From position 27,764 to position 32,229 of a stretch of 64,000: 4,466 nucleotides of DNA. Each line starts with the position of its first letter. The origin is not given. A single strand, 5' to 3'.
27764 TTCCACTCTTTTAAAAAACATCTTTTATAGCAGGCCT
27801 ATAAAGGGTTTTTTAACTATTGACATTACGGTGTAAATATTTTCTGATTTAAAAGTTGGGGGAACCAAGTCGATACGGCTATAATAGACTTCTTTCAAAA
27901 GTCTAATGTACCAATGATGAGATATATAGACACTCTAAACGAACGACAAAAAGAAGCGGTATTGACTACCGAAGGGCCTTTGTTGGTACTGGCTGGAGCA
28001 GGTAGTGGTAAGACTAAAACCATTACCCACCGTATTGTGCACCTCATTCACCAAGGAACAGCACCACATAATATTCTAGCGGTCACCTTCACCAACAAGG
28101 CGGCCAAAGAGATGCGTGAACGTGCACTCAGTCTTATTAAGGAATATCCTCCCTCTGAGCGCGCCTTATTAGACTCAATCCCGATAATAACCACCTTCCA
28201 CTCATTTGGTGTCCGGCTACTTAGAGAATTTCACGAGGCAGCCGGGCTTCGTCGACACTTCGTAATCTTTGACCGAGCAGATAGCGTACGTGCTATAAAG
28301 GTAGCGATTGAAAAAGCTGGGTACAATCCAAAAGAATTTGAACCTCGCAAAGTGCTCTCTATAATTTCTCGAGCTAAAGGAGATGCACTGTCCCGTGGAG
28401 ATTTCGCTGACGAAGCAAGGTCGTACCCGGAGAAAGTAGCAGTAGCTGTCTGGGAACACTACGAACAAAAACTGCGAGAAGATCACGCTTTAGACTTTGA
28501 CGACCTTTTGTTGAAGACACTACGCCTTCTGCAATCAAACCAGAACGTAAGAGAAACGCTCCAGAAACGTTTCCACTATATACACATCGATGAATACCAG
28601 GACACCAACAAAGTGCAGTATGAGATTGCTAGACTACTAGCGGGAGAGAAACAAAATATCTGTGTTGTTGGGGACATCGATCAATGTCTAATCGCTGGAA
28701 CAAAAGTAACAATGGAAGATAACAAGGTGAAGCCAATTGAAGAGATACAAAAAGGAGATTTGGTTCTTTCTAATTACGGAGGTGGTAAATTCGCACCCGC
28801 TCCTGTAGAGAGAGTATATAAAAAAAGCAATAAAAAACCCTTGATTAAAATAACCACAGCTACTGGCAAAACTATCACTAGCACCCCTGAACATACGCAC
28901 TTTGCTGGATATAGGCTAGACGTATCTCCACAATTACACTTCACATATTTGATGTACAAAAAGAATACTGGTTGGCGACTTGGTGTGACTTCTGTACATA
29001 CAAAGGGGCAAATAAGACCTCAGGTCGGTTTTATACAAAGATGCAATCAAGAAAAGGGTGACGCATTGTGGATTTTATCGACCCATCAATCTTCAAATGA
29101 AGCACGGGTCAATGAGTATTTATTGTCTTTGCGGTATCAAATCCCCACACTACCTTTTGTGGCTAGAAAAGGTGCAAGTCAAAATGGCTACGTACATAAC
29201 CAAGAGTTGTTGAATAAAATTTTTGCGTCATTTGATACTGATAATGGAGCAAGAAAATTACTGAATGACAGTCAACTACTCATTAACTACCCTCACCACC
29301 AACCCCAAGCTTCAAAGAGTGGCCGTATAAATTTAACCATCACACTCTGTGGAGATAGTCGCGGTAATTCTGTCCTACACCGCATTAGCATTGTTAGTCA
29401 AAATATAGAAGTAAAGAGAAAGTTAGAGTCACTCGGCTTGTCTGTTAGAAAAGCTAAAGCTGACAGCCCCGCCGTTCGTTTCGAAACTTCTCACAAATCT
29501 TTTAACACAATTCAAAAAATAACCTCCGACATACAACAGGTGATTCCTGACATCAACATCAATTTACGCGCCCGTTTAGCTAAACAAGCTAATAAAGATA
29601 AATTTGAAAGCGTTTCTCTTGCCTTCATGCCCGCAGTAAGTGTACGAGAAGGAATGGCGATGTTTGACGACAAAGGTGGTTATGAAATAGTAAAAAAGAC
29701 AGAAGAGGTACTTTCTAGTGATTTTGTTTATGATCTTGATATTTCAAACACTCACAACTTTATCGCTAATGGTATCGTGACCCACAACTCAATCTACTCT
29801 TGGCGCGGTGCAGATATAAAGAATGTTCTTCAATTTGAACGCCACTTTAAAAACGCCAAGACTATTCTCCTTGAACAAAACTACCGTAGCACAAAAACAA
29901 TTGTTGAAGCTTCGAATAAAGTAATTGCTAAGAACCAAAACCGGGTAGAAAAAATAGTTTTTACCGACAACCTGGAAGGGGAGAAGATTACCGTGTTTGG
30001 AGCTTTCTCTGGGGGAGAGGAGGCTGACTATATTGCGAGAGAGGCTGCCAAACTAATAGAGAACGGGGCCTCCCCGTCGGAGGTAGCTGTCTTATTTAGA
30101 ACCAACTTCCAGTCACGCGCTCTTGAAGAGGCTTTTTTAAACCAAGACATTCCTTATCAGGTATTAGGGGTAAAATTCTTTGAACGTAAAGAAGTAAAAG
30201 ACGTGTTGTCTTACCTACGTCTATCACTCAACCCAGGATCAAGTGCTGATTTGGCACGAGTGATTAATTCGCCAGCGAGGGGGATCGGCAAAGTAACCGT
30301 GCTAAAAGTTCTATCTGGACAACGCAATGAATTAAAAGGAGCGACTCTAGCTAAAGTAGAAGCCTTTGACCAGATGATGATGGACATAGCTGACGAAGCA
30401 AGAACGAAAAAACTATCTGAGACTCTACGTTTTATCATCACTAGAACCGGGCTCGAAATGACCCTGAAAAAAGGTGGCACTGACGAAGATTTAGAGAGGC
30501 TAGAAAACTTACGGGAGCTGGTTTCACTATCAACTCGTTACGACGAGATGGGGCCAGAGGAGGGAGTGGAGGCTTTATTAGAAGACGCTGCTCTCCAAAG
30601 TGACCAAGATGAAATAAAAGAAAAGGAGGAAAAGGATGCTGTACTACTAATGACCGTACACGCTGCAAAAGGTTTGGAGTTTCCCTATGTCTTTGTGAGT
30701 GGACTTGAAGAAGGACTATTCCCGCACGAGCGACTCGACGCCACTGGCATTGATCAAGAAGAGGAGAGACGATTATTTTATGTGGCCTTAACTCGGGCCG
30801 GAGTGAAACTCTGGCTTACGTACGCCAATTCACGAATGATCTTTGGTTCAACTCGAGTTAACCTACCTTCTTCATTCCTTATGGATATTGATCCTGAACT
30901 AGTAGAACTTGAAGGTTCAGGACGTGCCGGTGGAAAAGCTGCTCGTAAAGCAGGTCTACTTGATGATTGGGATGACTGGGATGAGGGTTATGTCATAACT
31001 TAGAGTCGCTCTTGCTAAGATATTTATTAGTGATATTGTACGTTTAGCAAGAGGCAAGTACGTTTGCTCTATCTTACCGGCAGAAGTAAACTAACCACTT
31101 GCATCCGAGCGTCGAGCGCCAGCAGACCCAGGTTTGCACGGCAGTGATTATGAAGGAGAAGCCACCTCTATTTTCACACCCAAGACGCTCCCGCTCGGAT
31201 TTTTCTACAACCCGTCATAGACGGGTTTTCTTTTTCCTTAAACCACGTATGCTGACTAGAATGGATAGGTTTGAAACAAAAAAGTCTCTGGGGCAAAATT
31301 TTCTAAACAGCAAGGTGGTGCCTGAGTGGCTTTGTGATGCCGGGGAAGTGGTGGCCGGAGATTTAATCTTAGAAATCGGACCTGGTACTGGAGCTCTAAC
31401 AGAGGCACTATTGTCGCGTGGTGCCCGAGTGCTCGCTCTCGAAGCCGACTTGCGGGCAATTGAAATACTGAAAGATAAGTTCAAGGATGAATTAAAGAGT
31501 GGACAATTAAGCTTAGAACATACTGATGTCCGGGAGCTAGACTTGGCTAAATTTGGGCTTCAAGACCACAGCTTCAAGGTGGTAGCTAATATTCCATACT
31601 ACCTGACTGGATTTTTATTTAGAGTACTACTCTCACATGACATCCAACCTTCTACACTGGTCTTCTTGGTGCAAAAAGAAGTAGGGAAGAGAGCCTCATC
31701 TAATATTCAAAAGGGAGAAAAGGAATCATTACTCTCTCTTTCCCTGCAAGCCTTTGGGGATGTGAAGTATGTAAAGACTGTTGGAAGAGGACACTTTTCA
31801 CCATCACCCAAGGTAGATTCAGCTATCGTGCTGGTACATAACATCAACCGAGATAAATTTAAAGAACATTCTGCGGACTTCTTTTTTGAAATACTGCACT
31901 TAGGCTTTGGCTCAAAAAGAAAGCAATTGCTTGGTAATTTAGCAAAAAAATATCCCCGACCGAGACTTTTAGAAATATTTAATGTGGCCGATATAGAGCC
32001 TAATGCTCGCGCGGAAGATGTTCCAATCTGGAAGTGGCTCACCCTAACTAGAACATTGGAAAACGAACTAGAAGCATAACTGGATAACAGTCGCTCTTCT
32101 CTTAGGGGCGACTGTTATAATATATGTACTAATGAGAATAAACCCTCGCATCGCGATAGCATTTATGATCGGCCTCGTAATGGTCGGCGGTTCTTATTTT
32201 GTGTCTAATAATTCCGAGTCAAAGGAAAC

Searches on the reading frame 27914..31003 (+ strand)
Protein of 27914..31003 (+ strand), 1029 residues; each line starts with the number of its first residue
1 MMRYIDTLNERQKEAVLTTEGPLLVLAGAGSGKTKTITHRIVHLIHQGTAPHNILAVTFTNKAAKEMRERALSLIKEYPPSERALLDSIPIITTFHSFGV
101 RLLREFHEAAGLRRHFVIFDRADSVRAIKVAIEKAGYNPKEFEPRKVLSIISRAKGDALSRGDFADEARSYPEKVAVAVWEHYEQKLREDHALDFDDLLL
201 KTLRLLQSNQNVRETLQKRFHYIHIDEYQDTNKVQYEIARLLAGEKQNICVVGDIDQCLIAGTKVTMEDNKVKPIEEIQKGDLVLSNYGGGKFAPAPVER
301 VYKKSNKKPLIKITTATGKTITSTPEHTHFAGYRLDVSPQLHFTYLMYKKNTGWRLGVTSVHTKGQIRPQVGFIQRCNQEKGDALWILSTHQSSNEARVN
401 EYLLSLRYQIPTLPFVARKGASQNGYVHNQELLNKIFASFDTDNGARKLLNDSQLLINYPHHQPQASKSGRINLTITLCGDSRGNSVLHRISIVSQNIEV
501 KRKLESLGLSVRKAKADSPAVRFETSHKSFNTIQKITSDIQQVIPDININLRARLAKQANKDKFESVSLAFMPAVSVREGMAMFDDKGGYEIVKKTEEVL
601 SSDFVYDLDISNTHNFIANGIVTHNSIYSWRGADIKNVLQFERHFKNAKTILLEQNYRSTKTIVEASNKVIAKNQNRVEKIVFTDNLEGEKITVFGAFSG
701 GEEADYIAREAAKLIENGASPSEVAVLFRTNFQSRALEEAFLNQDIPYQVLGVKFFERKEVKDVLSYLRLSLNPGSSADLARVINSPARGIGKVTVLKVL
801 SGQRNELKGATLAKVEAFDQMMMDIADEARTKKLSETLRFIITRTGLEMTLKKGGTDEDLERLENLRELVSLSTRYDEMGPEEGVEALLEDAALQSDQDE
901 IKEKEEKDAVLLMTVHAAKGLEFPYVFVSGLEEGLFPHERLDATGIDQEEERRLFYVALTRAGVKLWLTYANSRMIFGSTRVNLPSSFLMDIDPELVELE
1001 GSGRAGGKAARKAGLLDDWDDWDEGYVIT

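Call 34: search_protein_families(library=pfam, proteins=[window:27914-31003:+], max_evalue=0.00001)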
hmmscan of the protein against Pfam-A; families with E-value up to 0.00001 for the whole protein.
window:27914-31003:+ (1029 aa): 6 families
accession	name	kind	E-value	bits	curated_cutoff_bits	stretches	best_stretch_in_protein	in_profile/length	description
PF00580.27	UvrD-helicase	-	8.2e-82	275.4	23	1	8-258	1-251/271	UvrD/REP helicase N-terminal domain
PF13361.12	UvrD_C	-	3.1e-72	244.3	25.6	1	651-972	1-349/350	UvrD-like helicase C-terminal domain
PF13245.12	AAA_19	-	2e-23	83.5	25.1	1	12-262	1-133/134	AAA domain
PF14890.11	Intein_splicing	-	1.5e-13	51.2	35.8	1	265-625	1-155/155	Intein splicing domain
PF13538.12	UvrD_C_2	-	8.2e-10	38.8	27.4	1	911-968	3-51/52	UvrD-like helicase C-terminal domain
PF01079.26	Hint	-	7.2e-06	26.2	29.7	0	255-330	10-87/213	Hint module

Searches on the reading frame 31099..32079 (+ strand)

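Call 26: search_protein_families(library=pfam, proteins=[window:31099-32079:+], max_evalue=0.00001)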
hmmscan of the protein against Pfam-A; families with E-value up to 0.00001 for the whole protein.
window:31099-32079:+ (326 aa): 3 families
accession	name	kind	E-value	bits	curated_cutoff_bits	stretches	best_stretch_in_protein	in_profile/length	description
PF00398.26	RrnaAD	-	2.6e-41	141.9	24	1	58-319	2-260/263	Ribosomal RNA adenine dimethylase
PF13649.12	Methyltransf_25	-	1.1e-06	29.6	27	1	90-163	1-69/97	Methyltransferase domain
PF08241.18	Methyltransf_11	-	4.3e-06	27.7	21.2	0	91-163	1-65/95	Methyltransferase domain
